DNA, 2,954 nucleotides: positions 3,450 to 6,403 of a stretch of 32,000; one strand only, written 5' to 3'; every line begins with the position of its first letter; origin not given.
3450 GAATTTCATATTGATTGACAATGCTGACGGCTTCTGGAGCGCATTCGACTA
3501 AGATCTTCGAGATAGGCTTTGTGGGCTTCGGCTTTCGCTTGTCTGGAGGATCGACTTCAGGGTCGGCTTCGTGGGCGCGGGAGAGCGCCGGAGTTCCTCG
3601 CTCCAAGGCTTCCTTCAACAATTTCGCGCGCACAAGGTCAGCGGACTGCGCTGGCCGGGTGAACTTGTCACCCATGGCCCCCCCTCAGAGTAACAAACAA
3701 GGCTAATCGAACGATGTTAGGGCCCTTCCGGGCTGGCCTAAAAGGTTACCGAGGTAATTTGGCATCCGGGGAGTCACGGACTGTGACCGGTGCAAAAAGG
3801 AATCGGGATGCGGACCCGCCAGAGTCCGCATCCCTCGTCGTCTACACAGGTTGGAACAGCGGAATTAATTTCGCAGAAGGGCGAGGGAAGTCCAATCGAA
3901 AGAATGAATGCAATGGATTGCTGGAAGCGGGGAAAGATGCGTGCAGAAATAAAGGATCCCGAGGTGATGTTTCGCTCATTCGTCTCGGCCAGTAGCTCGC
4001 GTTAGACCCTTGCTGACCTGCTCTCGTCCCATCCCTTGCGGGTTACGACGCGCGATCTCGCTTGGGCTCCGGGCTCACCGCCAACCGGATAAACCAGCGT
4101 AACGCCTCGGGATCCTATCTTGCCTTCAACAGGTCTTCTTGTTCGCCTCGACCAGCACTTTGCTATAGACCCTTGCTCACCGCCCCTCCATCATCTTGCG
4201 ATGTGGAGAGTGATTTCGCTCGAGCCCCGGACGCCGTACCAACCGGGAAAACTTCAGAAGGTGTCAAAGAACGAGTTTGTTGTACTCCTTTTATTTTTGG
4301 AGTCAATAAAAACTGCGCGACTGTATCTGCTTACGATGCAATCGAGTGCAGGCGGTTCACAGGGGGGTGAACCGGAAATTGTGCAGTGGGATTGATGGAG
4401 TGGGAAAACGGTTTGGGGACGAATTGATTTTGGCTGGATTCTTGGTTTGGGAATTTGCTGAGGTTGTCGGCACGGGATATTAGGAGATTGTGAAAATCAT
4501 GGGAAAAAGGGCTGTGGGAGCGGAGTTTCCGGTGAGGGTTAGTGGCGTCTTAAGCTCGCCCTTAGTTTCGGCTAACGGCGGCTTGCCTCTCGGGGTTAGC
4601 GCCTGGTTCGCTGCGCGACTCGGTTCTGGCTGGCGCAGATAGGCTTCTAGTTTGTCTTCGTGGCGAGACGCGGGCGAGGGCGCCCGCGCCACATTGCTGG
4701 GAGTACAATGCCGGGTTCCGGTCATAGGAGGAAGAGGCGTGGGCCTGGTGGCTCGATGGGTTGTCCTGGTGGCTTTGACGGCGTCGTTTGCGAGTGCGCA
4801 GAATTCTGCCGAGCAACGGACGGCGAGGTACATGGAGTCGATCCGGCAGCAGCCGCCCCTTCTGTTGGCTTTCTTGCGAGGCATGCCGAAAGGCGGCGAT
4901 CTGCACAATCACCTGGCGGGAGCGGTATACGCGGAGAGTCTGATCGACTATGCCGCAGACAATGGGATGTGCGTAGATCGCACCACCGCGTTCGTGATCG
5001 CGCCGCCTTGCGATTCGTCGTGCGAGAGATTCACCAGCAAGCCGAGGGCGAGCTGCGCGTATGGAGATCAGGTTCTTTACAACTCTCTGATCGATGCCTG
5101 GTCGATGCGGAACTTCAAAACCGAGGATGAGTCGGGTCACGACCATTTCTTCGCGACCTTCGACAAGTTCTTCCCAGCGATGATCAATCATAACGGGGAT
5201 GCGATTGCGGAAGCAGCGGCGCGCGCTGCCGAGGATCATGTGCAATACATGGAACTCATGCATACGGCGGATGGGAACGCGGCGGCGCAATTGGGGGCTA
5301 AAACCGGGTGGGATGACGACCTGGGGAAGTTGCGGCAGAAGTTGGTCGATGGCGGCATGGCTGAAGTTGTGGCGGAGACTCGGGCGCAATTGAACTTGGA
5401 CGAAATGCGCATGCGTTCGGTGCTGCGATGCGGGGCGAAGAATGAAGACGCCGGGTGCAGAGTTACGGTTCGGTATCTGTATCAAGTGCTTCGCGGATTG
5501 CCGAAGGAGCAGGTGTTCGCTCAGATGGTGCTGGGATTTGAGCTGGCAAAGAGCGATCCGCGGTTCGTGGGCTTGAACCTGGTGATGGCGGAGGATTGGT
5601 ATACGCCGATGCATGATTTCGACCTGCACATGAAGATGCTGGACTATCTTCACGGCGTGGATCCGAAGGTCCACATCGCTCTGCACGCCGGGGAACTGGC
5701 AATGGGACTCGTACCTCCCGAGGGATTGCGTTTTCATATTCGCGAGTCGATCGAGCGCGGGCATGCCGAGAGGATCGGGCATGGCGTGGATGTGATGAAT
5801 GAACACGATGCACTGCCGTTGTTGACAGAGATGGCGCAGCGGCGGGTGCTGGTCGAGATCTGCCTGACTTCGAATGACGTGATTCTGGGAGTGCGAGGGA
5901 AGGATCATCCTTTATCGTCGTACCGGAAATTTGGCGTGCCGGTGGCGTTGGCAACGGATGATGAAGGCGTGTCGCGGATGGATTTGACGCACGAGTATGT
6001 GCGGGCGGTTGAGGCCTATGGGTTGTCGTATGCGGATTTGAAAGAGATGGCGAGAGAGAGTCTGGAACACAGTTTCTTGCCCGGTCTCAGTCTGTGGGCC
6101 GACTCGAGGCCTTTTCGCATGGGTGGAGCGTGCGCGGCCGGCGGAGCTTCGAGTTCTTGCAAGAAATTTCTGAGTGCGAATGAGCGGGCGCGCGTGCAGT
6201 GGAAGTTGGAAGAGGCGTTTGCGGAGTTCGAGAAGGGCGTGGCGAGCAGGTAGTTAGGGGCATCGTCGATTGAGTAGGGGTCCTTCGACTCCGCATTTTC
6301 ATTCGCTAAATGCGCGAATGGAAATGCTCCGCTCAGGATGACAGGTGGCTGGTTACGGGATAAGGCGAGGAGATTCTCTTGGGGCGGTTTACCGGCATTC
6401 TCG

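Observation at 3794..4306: Coding-free gap holds a tandemly duplicated, hairpin-conserving element with minus-strand promoter- and terminator-like signals: candidate unassigned structured RNA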

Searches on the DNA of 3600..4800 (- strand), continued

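Call 53: search_with_rna_model(model_id=R1, sources=[L100, L101, L102, L103, L104, L105, L106, L107, L108, L109, L110, L111, L112, L113, L114, L115, L116, L117, L118, L119, L120, L121, L122, L123, L124, L125], max_evalue=0.01)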
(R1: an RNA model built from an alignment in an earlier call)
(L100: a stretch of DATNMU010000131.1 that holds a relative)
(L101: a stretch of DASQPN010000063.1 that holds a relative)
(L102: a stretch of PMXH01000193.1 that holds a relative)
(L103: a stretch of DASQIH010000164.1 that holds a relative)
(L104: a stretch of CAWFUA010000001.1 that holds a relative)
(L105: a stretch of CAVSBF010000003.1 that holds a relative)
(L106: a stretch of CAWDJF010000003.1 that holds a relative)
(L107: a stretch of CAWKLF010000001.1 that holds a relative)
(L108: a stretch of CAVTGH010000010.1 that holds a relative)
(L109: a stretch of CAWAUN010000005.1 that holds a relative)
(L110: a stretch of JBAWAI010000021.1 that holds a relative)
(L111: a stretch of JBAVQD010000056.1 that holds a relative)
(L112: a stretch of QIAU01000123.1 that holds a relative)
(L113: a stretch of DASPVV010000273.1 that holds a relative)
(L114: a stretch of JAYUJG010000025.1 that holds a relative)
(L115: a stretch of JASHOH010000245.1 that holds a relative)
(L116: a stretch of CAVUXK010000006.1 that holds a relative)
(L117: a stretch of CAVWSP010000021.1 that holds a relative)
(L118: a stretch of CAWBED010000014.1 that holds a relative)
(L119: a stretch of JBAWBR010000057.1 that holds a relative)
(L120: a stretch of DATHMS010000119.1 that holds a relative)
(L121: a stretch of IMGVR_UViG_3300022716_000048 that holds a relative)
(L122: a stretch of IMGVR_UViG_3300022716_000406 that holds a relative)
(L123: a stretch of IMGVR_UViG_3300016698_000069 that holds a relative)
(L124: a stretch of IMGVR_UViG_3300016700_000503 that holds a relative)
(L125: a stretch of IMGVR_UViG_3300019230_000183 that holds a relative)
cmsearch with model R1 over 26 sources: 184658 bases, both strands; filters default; matches with E-value up to 0.01: 43.
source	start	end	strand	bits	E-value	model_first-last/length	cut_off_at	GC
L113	195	353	+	179.3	1.9e-42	1-159/159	no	0.55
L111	3657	3814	-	177.9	4.4e-42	1-159/159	no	0.52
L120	2367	2524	+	175.8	1.5e-41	1-159/159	no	0.52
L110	7217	7375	-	175.1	2.2e-41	1-159/159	no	0.55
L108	2117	2274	+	174.6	3e-41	1-159/159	no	0.51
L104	2915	3073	-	173.8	4.5e-41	1-159/159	no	0.57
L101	118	277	-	173.7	4.8e-41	1-159/159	no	0.54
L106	1522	1680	-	173.5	5.4e-41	1-159/159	no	0.53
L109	6906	7064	-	173.5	5.4e-41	1-159/159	no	0.55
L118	1060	1218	+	172.6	9e-41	1-159/159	no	0.52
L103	2504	2662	+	172.4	1e-40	1-159/159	no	0.52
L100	633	789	+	170.5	3.1e-40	1-159/159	no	0.53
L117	3656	3815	+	169.5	5.5e-40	1-159/159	no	0.57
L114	780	938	+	168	1.3e-39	1-159/159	no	0.52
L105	5464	5618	+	165.6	5.3e-39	1-159/159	no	0.51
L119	73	231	-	165.4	5.7e-39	1-159/159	no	0.56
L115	4830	4984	-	164.4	1e-38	1-159/159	no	0.52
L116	4514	4670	-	161.6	5.3e-38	1-159/159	no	0.56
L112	6059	6216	-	161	7.4e-38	1-159/159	no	0.52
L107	335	490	+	156.9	7.6e-37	1-159/159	no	0.53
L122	16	127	-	107.7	1.5e-24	19-136/159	no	0.56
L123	1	102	+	75.7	1.6e-16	56-159/159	5'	0.48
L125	1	106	+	74.8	2.6e-16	50-159/159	5'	0.58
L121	1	95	+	72.2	1.2e-15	65-159/159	5'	0.59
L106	1357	1521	-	67.5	1.8e-14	1-159/159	no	0.61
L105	5619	5783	+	65.9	4.5e-14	1-159/159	no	0.6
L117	3816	3979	+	63.4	1.9e-13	1-159/159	no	0.59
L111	3489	3656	-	62.7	2.8e-13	1-159/159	no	0.6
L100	790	956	+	60.1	1.2e-12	1-159/159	no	0.61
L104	2747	2914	-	59.3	1.9e-12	1-159/159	no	0.58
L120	2525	2692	+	58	4.3e-12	1-159/159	no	0.61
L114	939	1105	+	57.6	5.2e-12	1-159/159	no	0.6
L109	6738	6905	-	54.9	2.5e-11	1-159/159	no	0.57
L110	7048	7216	-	52.7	8.7e-11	1-159/159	no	0.59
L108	2275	2441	+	52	1.3e-10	1-159/159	no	0.59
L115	4663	4829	-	51.3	2e-10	1-159/159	no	0.59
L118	1220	1385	+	50.4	3.2e-10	1-159/159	no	0.61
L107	491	656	+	50.4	3.3e-10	1-159/159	no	0.58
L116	4347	4513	-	49.5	5.6e-10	1-159/159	no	0.6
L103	2663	2830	+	48.6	9.6e-10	1-159/159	no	0.59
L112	5891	6058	-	47.9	1.4e-09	1-159/159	no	0.61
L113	354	519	+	46.8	2.7e-09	1-159/159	no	0.55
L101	1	117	-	25.6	0.00052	1-113/159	3'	0.64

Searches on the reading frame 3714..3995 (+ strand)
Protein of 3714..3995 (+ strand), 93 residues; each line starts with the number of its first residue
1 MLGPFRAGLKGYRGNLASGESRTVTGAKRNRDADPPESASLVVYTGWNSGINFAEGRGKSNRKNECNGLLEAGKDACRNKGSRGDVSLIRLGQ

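Call 12: search_protein_families(library=pfam, proteins=[window:3714-3995:+], max_evalue=0.01)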
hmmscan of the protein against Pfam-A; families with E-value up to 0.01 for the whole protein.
window:3714-3995:+ (93 aa): 0 families

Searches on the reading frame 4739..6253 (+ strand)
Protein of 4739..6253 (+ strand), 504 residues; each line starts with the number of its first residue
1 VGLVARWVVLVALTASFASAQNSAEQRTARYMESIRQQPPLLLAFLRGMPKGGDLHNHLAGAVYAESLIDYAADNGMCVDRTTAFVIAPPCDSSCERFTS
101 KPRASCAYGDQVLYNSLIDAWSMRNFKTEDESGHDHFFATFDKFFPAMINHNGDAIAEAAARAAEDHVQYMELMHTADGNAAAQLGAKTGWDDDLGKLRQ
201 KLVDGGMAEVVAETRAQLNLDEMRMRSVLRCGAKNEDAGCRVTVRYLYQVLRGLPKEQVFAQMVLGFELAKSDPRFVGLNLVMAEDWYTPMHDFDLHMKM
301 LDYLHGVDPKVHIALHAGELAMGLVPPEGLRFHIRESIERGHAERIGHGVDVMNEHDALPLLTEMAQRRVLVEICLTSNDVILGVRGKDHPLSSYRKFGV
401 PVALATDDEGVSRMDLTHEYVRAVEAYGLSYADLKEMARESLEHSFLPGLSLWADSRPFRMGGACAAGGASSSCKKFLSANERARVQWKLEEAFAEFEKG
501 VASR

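Call 12: search_protein_families(library=pfam, proteins=[window:4739-6253:+], max_evalue=0.01)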
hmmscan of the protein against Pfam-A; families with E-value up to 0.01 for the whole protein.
window:4739-6253:+ (504 aa): 2 families
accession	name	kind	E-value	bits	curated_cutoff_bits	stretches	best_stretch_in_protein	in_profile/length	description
PF00962.28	A_deaminase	-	3.6e-30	105.6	27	1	129-448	45-316/330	Adenosine deaminase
PF19326.5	AMP_deaminase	-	0.0013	17.7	27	1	376-445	505-575/630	AMP deaminase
